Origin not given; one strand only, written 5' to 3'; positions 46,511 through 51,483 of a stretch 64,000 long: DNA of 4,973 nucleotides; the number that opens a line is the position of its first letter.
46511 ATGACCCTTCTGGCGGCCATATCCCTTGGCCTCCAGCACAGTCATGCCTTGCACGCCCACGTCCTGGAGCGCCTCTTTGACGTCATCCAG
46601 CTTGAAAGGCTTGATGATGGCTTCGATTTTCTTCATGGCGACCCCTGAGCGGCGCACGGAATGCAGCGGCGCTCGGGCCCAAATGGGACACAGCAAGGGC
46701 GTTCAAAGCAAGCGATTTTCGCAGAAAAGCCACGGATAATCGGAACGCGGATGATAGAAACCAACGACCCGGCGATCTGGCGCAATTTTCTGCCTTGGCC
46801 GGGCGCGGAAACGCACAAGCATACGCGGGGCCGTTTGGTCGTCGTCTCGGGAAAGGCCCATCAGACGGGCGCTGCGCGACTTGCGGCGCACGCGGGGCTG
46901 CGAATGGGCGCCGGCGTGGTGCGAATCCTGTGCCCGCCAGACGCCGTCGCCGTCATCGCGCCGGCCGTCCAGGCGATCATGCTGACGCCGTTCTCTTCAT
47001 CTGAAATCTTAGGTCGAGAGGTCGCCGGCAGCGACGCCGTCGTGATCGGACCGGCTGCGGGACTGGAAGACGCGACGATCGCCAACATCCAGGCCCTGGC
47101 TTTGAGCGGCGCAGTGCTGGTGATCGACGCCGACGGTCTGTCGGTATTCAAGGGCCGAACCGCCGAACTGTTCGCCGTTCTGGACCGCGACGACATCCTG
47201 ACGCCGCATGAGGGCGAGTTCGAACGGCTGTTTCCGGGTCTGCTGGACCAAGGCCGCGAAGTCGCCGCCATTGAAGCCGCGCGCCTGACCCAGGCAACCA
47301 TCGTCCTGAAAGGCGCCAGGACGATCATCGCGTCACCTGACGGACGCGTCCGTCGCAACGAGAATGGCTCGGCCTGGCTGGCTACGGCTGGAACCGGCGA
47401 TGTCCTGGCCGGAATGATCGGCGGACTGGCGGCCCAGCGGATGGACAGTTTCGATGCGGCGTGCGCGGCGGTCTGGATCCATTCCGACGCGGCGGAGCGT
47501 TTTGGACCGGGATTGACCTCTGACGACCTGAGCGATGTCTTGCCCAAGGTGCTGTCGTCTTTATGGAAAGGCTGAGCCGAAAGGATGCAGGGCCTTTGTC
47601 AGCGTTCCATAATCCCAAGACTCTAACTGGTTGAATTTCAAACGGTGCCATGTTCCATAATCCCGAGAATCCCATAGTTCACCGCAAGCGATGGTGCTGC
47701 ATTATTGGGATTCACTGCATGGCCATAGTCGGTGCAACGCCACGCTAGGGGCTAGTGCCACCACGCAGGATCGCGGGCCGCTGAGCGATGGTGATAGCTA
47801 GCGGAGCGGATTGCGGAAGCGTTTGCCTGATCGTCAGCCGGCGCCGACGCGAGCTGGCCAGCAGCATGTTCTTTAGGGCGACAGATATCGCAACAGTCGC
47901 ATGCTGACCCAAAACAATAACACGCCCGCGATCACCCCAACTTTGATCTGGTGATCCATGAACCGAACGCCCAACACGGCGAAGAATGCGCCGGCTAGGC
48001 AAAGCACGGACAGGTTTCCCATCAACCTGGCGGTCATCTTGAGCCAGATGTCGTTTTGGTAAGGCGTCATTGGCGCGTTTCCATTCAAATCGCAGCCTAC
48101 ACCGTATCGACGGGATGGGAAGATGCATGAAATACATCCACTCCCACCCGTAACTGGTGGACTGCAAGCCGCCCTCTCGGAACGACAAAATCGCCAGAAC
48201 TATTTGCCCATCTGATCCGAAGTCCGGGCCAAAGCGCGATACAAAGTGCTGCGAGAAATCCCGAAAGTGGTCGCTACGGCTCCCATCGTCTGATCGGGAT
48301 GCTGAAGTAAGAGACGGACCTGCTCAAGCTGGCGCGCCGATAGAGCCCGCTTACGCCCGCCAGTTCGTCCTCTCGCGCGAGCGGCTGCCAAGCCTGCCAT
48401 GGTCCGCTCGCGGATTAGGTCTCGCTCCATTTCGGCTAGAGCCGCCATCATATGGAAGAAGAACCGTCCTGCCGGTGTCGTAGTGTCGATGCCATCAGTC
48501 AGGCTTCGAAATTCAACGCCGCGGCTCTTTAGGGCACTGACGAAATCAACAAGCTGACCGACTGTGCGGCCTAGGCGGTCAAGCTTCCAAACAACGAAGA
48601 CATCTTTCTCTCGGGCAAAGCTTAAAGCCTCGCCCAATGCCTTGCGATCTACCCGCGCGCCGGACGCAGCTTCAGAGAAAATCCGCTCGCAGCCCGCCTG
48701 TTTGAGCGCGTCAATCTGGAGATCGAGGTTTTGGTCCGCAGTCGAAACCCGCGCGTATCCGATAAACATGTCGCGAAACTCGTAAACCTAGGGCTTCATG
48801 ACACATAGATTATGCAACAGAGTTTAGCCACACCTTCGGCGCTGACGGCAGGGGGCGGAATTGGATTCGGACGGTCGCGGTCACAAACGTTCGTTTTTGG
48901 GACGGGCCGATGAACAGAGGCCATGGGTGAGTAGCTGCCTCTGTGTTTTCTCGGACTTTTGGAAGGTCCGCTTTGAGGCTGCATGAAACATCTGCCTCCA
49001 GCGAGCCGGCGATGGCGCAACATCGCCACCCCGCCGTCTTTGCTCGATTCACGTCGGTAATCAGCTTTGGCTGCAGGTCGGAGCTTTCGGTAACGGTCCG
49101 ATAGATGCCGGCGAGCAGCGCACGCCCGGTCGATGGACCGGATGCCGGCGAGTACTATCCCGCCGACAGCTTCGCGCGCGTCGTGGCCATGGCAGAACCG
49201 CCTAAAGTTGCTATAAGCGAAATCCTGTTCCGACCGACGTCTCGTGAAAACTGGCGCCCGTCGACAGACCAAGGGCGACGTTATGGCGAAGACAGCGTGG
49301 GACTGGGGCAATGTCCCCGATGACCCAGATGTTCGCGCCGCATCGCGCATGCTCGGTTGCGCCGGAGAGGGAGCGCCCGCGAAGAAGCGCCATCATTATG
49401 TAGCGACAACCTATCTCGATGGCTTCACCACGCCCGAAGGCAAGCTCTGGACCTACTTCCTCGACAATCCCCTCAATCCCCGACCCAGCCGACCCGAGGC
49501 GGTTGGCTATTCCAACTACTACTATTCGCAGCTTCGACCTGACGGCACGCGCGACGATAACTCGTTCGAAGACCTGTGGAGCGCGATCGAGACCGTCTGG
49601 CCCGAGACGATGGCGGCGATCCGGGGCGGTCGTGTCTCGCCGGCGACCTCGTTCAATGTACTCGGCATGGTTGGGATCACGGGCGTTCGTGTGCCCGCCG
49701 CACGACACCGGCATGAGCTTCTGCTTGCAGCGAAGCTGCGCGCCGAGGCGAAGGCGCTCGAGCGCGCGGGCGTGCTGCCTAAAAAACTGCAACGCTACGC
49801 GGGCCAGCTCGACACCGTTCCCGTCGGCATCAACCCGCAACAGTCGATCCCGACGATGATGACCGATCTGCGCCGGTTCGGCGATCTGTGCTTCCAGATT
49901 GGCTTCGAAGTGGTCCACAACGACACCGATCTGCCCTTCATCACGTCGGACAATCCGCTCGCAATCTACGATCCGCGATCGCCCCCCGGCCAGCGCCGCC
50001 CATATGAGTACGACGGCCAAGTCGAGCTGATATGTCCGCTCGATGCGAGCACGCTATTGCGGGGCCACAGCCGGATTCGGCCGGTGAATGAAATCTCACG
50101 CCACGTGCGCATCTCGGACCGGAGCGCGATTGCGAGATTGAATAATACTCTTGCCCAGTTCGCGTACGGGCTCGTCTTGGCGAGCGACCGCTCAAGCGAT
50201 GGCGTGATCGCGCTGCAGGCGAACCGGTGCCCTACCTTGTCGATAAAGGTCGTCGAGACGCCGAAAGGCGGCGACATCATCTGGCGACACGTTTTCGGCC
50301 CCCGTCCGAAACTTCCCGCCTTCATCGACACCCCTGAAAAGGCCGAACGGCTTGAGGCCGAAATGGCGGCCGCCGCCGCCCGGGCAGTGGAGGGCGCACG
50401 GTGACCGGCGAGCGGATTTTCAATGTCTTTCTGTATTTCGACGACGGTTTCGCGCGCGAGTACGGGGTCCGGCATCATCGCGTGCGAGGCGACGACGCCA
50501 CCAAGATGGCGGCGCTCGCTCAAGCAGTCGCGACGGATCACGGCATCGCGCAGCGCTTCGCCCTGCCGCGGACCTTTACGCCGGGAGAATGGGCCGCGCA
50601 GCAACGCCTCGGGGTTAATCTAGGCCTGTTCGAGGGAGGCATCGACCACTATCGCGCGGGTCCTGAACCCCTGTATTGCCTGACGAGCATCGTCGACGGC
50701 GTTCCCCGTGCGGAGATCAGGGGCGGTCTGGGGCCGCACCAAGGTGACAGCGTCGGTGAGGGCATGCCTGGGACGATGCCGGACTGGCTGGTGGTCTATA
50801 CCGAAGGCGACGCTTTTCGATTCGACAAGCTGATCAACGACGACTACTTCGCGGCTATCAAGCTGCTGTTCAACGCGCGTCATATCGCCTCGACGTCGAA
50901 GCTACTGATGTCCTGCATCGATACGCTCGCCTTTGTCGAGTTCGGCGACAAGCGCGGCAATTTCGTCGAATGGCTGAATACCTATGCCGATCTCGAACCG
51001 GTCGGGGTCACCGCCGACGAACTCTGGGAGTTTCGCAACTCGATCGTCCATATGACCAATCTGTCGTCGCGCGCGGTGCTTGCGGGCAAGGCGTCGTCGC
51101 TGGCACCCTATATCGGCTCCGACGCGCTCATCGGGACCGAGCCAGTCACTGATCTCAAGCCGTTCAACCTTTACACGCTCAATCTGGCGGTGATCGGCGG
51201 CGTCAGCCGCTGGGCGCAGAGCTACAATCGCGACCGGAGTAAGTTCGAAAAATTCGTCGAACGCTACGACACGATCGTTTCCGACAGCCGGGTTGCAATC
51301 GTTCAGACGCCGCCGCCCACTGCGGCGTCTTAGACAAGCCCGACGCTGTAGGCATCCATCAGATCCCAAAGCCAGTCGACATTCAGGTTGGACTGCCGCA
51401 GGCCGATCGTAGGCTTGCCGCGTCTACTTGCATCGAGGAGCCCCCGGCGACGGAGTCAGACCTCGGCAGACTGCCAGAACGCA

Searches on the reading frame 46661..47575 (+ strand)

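Call 86: search_protein_families(library=pfam, proteins=[window:46661-47575:+], max_evalue=0.001)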
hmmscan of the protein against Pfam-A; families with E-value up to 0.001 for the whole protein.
window:46661-47575:+ (304 aa): 1 family
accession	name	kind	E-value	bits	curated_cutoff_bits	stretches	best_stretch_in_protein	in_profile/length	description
PF01256.23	Carb_kinase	-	2e-53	181.8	27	1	60-281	2-223/242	NAD(P)H-hydrate dehydratase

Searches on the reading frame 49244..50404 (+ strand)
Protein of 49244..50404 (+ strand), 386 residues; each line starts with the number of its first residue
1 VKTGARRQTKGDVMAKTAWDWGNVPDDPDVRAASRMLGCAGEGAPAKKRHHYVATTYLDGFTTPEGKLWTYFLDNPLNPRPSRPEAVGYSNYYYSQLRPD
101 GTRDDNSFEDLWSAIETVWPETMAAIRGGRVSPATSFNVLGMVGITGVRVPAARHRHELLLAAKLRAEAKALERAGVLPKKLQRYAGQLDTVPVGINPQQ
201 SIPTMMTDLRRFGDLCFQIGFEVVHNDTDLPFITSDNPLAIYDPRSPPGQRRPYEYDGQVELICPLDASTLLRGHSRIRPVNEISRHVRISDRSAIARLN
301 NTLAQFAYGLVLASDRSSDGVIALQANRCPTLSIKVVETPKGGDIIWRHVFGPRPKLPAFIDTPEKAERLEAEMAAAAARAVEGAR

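Call 3: search_protein_families(library=pfam, proteins=[window:49244-50404:+], max_evalue=0.1)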
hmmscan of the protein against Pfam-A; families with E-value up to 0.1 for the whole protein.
window:49244-50404:+ (386 aa): 2 families
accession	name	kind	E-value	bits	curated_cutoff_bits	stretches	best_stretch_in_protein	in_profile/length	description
PF14022.11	DUF4238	-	6.8e-26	91.8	27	1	49-316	1-280/281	Protein of unknown function (DUF4238)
PF25794.1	SACS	-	0.031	14.5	32.8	1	217-245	102-130/247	Sacsin domain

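Call 4: search_protein_families(library=padloc, proteins=[window:49244-50404:+], max_evalue=0.1)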
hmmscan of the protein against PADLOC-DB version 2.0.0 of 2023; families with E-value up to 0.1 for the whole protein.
window:49244-50404:+ (386 aa): 0 families

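Call 5: search_protein_families(library=ncbifam, proteins=[window:49244-50404:+], max_evalue=0.1)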
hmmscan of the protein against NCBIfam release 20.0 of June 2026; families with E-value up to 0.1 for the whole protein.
window:49244-50404:+ (386 aa): 0 families

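Call 92: search_protein_families(library=phrogs, proteins=[window:49244-50401:+], max_evalue=0.01)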
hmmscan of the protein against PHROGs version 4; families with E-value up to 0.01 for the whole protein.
window:49244-50401:+ (386 aa): 0 families

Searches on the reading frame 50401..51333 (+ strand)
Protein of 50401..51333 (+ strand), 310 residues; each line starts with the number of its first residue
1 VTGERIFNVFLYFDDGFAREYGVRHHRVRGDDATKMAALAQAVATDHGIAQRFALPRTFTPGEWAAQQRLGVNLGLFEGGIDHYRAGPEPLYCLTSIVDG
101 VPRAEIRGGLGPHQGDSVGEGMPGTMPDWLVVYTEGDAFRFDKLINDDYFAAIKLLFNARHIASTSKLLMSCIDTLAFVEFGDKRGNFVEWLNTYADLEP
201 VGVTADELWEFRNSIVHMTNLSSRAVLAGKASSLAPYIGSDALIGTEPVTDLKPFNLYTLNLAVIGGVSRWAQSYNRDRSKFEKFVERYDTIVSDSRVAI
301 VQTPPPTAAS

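Call 3: search_protein_families(library=pfam, proteins=[window:50401-51333:+], max_evalue=0.1)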
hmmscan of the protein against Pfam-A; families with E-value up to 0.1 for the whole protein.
window:50401-51333:+ (310 aa): 0 families

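Call 4: search_protein_families(library=padloc, proteins=[window:50401-51333:+], max_evalue=0.1)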
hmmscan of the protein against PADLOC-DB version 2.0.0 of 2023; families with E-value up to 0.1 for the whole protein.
window:50401-51333:+ (310 aa): 0 families

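Call 5: search_protein_families(library=ncbifam, proteins=[window:50401-51333:+], max_evalue=0.1)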
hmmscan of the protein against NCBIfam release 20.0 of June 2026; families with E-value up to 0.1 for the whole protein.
window:50401-51333:+ (310 aa): 0 families

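Call 92: search_protein_families(library=phrogs, proteins=[window:50401-51330:+], max_evalue=0.01)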
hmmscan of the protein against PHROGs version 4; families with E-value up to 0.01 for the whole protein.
window:50401-51330:+ (310 aa): 1 family
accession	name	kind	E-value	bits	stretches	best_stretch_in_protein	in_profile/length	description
phrog_12390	-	unknown function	0.00036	21.5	1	149-232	17-103/176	-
